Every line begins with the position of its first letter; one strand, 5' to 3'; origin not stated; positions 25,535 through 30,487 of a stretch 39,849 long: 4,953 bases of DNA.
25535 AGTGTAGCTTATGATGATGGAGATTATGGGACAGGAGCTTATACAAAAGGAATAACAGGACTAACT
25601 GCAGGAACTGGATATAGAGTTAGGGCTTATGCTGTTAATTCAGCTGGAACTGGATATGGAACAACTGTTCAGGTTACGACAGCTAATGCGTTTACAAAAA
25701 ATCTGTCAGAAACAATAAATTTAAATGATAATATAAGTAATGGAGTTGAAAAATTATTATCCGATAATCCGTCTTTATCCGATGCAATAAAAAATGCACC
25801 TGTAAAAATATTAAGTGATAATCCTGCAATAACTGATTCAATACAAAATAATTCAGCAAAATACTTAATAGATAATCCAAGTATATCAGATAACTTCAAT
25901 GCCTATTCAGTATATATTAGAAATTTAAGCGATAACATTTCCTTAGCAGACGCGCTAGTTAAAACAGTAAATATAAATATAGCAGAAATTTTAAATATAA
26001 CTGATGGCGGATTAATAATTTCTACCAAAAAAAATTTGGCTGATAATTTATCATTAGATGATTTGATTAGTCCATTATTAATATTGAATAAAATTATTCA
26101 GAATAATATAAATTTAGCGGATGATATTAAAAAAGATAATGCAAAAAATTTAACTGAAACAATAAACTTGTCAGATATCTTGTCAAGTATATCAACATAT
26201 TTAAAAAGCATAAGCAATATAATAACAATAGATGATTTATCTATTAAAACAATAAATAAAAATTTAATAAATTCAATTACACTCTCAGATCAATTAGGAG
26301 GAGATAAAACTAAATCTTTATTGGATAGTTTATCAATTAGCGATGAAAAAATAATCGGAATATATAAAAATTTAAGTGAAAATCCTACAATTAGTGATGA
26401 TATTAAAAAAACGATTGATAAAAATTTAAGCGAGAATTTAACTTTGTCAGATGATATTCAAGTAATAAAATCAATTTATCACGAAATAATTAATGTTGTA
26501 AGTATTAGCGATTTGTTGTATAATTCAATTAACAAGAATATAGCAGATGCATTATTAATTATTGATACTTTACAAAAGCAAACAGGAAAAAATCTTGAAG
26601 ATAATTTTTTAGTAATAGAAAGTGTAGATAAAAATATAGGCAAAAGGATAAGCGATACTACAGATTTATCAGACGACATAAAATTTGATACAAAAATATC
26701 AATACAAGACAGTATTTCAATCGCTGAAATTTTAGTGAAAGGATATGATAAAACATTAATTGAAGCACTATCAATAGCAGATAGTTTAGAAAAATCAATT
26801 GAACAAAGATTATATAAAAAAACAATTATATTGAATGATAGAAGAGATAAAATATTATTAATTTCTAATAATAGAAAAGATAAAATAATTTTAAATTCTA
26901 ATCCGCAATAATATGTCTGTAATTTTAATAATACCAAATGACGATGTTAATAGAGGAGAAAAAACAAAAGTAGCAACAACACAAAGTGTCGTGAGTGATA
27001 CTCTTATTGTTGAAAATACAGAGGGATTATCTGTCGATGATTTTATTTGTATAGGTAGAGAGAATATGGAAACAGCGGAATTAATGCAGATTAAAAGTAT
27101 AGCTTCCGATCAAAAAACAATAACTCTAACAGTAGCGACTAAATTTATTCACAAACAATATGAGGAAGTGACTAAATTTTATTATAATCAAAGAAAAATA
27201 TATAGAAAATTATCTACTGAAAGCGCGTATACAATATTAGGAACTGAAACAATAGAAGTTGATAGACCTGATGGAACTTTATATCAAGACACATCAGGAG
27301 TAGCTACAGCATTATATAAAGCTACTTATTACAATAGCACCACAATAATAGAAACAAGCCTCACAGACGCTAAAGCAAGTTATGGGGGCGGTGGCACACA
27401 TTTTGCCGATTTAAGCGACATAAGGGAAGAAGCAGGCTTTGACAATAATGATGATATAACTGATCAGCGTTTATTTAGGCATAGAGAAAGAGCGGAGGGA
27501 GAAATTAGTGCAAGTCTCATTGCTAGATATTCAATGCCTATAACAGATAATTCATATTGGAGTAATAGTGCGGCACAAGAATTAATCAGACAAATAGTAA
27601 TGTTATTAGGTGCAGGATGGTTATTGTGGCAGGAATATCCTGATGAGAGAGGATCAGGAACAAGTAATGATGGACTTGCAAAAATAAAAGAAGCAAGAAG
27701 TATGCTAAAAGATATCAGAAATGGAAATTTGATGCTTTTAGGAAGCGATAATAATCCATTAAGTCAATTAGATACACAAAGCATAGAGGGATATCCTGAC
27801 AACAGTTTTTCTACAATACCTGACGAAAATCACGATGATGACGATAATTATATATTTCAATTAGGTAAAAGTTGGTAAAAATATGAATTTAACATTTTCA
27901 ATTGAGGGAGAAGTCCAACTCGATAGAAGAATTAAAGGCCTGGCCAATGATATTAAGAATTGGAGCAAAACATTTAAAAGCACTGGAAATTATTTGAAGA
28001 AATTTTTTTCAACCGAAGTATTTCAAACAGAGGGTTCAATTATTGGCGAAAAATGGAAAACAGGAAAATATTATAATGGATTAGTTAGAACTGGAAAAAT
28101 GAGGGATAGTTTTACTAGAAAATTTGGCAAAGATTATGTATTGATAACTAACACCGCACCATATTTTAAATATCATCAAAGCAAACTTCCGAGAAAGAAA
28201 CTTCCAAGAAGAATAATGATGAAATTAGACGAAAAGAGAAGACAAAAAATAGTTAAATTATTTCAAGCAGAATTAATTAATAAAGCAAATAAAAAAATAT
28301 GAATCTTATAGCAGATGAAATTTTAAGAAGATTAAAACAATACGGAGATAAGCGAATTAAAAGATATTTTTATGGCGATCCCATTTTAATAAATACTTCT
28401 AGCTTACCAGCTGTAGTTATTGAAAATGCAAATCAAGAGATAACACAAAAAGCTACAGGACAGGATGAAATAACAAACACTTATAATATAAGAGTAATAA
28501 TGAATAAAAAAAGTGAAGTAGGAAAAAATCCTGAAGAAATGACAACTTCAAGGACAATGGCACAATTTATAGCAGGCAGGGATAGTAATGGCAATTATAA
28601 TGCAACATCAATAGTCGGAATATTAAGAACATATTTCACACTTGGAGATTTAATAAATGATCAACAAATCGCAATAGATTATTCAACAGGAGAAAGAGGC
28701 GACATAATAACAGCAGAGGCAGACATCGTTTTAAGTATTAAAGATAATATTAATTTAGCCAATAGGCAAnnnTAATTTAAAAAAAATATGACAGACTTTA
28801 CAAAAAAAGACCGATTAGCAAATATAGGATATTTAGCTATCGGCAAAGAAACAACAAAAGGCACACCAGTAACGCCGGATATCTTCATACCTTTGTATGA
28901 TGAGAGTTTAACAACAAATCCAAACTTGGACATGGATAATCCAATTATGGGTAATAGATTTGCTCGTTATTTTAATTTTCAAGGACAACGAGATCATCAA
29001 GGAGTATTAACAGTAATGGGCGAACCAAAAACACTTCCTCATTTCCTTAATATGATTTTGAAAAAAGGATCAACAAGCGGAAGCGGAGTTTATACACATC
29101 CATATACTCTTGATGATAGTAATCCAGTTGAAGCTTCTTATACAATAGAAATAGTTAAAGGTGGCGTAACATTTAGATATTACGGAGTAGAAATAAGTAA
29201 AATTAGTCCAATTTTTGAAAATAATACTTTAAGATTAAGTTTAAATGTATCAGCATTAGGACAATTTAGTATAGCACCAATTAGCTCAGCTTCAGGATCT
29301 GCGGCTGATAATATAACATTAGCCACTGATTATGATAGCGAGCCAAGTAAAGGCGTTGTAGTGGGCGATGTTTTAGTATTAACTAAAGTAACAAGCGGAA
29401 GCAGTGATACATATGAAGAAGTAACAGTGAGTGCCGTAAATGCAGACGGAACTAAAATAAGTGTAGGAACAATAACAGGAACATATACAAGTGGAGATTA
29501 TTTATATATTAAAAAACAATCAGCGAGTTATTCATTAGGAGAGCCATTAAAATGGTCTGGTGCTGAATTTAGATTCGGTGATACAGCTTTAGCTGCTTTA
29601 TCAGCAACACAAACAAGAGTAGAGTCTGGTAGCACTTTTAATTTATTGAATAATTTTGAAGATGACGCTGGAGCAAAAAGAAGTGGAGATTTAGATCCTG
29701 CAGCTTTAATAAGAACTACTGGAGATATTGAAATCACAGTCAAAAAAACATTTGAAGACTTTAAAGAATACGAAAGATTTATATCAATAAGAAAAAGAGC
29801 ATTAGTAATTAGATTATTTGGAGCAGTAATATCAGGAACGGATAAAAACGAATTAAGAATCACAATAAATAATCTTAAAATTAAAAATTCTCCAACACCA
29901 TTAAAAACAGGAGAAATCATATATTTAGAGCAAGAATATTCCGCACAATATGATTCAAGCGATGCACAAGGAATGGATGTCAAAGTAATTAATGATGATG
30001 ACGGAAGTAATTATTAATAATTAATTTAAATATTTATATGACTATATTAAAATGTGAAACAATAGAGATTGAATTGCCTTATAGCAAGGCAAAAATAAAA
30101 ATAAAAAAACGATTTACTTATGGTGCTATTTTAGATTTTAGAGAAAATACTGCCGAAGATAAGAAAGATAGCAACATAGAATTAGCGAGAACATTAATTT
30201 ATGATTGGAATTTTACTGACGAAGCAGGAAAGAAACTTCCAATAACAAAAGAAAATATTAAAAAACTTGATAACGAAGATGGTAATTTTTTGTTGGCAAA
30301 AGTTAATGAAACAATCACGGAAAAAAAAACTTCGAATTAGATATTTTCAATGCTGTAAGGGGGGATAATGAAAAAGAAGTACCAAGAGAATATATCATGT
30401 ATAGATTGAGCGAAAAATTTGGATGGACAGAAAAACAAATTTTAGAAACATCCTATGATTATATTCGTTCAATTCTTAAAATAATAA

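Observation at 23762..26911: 1049-aa virion-module protein with seven near-identical 50-aa repeats, an Fn3-like domain and about twenty 17-aa repeats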

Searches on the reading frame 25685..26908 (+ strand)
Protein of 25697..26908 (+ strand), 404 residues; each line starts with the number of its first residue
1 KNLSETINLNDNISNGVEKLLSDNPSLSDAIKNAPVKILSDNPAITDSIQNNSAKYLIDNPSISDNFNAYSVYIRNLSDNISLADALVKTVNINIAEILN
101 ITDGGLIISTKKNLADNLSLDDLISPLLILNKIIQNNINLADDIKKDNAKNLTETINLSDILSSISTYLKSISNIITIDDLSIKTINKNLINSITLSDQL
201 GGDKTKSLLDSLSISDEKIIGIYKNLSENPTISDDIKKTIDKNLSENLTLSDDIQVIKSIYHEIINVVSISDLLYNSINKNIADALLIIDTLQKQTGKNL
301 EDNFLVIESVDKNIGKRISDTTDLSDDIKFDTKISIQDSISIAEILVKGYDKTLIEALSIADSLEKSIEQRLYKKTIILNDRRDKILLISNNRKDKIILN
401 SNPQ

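Call 20: find_homologous_proteins(query=window:25697-26908:+, max_evalue=0.001)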
Query window:25697-26908:+ (404 aa): 3 proteins with E <= 0.001 among 8000 candidates.
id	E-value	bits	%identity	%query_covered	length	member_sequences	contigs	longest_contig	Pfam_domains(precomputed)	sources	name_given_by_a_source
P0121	1.5e-12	66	27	77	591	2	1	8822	-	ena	-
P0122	3.2e-9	55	22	90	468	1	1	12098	-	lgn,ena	-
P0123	1.8e-5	42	28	72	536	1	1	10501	-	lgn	-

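Call 22: find_encoding_contigs(protein=P0121, flank=8000, max_places=2)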
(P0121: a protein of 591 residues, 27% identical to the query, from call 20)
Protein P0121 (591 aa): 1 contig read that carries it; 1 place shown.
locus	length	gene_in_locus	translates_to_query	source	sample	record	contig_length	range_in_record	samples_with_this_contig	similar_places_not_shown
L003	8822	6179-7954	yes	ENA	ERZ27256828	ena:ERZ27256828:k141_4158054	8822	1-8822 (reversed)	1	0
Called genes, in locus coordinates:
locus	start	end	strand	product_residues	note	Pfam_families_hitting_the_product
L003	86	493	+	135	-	-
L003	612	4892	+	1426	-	PF02018:CBM_4_9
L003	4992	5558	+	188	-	-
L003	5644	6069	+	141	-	-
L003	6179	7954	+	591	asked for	-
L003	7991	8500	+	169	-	-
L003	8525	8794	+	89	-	PF23148:Gp77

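Call 23: find_encoding_contigs(protein=P0122, flank=8000, max_places=2)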
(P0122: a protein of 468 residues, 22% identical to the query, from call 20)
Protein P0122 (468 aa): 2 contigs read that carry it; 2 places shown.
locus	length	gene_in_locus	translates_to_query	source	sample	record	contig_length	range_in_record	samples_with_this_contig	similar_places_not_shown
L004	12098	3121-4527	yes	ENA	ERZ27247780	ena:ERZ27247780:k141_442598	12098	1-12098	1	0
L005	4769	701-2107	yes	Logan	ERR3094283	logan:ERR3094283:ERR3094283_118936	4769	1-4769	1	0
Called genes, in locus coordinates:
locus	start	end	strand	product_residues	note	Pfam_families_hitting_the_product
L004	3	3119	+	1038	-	?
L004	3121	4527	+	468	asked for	-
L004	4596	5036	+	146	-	-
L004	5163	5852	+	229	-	-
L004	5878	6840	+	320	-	PF18906:Phage_tube_2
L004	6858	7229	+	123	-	-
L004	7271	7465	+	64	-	-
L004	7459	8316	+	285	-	-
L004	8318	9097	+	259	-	-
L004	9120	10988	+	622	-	PF24032:YQBQ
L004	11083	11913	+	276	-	-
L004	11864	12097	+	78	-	?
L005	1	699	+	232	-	?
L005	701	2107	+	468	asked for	-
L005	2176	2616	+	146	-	-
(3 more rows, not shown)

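Call 40: search_protein_families(library=pfam, proteins=[P0121, P0122, P0123, L004:3-3116:+, L004:4596-5033:+, L004:5163-5849:+, L003:612-4889:+], max_evalue=0.05)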
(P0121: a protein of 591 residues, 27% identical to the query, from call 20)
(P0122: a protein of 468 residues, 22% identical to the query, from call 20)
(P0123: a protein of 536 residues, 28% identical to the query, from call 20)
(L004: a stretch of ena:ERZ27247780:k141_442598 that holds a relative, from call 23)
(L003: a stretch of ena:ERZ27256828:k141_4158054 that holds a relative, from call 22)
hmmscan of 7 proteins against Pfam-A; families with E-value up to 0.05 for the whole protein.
P0121 (591 aa): 1 family
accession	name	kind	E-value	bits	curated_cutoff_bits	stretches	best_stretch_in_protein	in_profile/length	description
PF04358.19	DsrC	-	0.018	15.9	24.9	0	301-324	27-50/107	DsrC like protein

P0122 (468 aa): 3 families
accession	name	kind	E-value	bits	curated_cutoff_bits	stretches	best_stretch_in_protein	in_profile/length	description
PF02938.19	GAD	-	3.7e-05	24.3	23.4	1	252-316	25-88/95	GAD domain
PF11080.13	GhoS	-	0.021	15.3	21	0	53-94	36-77/94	Endoribonuclease GhoS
PF01452.22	Rota_NSP4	-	0.036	14.1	27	0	220-300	82-159/173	Rotavirus non structural protein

P0123 (536 aa): 0 families

L004:3-3116:+ (1038 aa): 1 family
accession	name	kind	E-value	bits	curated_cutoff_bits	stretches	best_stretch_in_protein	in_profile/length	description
PF13385.13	Laminin_G_3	-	1.4e-13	51.7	27.6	1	766-937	15-150/151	Concanavalin A-like lectin/glucanases superfamily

L004:4596-5033:+ (146 aa): 0 families

L004:5163-5849:+ (229 aa): 1 family
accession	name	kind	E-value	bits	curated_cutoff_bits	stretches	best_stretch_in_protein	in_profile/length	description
PF10984.13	DUF2794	-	0.02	15.4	27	1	49-79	8-38/85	Protein of unknown function (DUF2794)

L003:612-4889:+ (1426 aa): 2 families
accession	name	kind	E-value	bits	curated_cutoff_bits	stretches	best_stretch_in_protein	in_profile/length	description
PF02018.23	CBM_4_9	-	6.3e-14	53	25.9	2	188-316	5-131/136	Carbohydrate binding domain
PF13550.12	Phage-tail_3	-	0.023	15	23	1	574-643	96-163/164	Putative phage tail protein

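Call 41: search_protein_families(library=phrogs, proteins=[P0121, P0122, P0123, L004:3-3116:+, L004:4596-5033:+, L004:5163-5849:+, L003:612-4889:+], max_evalue=0.01)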
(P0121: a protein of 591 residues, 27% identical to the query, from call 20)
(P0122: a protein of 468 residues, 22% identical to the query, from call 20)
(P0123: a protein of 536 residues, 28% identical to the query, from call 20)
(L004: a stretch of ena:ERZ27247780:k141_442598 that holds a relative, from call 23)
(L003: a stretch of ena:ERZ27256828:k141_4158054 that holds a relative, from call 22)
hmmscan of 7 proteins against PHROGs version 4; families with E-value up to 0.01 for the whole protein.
P0121 (591 aa): 1 family
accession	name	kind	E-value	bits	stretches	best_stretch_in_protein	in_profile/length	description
phrog_12240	-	unknown function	1e-21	78.9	3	306-449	27-165/387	-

P0122 (468 aa): 1 family
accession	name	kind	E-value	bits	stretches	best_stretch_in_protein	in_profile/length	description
phrog_12240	-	unknown function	1.1e-06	29.5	1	34-185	29-184/387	-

P0123 (536 aa): 1 family
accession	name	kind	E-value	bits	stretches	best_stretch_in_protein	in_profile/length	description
phrog_12240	-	unknown function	6.7e-05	23.5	1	189-374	9-202/387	-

L004:3-3116:+ (1038 aa): 0 families

L004:4596-5033:+ (146 aa): 1 family
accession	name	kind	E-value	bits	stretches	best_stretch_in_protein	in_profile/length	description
phrog_5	-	connector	6e-17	63.3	1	15-141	117-206/239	tail completion or Neck1 protein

L004:5163-5849:+ (229 aa): 0 families

L003:612-4889:+ (1426 aa): 0 families

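Call 42: search_dna_similar(query=P0121, collection=phages, mode=protein, max_evalue=0.01, max_rows=20)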
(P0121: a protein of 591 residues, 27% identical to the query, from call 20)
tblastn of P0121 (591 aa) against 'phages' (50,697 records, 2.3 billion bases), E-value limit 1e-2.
No match.

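Call 55: predict_structure(alignment_id=A2)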
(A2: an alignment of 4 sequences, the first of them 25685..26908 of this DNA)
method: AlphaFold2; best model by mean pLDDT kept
length: 408 residues; sequences in the alignment: 4
mean_pLDDT: 31.5   pTM: 0.21
mean pLDDT of the five models: 31.5, 30.8, 30.3, 28.4, 26.1
residues with pLDDT >= 90: 0; 70-90: 0; 50-70: 0; < 50: 408
segments of 3 or more residues with pLDDT < 50: 1-408
pLDDT, mean of each block of 10 residues (from residue 1): 30 37 38 38 40 35 37 34 31 29 28 25 28 26 25 25 30 31 34 37 31 38 34 38 35 38 32 36 32 33 31 29 30 28 29 24 29 28 27 27 27
secondary structure, 60 per line:
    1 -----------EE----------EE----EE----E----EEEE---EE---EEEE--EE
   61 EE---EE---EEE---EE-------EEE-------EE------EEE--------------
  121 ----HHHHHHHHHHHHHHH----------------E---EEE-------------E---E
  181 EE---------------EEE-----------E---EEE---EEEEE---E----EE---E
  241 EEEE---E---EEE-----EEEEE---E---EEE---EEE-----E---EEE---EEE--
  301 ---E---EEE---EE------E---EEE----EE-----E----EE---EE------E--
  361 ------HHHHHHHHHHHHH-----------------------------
elements in order: E41-44 E53-56 E59-62 E71-73 E86-88 E104-106 H125-139 E160-162 E180-182 E198-200 E216-218 E222-226 E240-244 E252-254 E260-264 E272-274 E278-280 E290-292 E296-298 E308-310 E326-328 H367-379

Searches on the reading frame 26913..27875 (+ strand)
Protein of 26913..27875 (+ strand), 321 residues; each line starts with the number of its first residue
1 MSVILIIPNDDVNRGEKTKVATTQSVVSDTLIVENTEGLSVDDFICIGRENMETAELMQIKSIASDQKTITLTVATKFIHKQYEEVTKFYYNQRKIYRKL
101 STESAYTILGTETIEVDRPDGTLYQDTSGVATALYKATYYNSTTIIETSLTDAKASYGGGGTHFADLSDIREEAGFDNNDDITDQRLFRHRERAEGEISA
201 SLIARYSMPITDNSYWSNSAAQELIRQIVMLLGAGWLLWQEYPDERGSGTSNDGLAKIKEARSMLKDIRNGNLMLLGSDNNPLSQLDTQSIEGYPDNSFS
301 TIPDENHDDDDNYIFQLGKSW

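Call 6: search_protein_families(library=phrogs, proteins=[window:26913-27875:+], max_evalue=0.001)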
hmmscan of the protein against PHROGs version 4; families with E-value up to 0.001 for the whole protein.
window:26913-27875:+ (321 aa): 0 families

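Call 12: search_protein_families(library=ncbifam, proteins=[window:26913-27875:+], max_evalue=0.01)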
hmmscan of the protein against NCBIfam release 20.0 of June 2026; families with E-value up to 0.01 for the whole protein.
window:26913-27875:+ (321 aa): 0 families

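Call 16: search_protein_families(library=pfam, proteins=[window:26913-27875:+], max_evalue=0.01)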
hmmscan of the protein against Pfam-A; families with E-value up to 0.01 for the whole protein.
window:26913-27875:+ (321 aa): 1 family
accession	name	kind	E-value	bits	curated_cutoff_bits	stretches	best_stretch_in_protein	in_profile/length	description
PF07030.17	Phage_Mu_Gp36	-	0.00097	19.7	24.7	1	179-282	25-112/124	Bacteriophage Mu, Gp36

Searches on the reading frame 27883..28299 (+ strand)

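Call 6: search_protein_families(library=phrogs, proteins=[window:27883-28299:+], max_evalue=0.001)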
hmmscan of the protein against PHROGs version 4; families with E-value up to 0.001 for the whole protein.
window:27883-28299:+ (139 aa): 1 family
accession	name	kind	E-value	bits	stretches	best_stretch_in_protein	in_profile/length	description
phrog_26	-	connector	1.7e-06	28.7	1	2-137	79-232/321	tail completion or Neck1 protein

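Call 16: search_protein_families(library=pfam, proteins=[window:27883-28299:+], max_evalue=0.01)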
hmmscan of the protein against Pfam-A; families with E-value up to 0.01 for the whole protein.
window:27883-28299:+ (139 aa): 0 families

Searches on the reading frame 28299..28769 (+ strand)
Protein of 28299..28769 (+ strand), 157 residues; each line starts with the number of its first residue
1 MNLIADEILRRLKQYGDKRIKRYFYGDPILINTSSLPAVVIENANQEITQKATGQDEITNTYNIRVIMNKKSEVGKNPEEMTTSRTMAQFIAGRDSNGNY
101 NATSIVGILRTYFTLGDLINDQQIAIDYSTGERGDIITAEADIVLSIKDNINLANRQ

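Call 6: search_protein_families(library=phrogs, proteins=[window:28299-28769:+], max_evalue=0.001)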
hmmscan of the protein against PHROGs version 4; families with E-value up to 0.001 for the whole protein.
window:28299-28769:+ (157 aa): 0 families

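Call 16: search_protein_families(library=pfam, proteins=[window:28299-28769:+], max_evalue=0.01)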
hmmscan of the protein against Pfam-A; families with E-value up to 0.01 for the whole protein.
window:28299-28769:+ (157 aa): 1 family
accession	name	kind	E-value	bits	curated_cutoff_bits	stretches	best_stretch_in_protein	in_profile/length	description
PF06141.17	Phage_tail_U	-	0.0096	16.6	25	0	4-71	6-72/130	Phage minor tail protein U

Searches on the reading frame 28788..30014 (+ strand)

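Call 6: search_protein_families(library=phrogs, proteins=[window:28788-30014:+], max_evalue=0.001)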
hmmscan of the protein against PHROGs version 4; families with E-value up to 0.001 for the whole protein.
window:28788-30014:+ (409 aa): 1 family
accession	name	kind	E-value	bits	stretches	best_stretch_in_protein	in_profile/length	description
phrog_290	-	tail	6.1e-13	49.8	2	9-143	14-153/411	minor tail protein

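Call 16: search_protein_families(library=pfam, proteins=[window:28788-30014:+], max_evalue=0.01)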
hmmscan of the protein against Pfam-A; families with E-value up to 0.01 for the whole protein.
window:28788-30014:+ (409 aa): 0 families

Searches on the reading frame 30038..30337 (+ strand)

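Call 7: search_protein_families(library=phrogs, proteins=[window:30038-30337:+], max_evalue=0.001)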
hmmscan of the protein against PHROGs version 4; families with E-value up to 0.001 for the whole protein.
window:30038-30337:+ (100 aa): 1 family
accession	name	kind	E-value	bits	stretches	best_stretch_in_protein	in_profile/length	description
phrog_9046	-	unknown function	5.8e-05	24.3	1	50-93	56-102/113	-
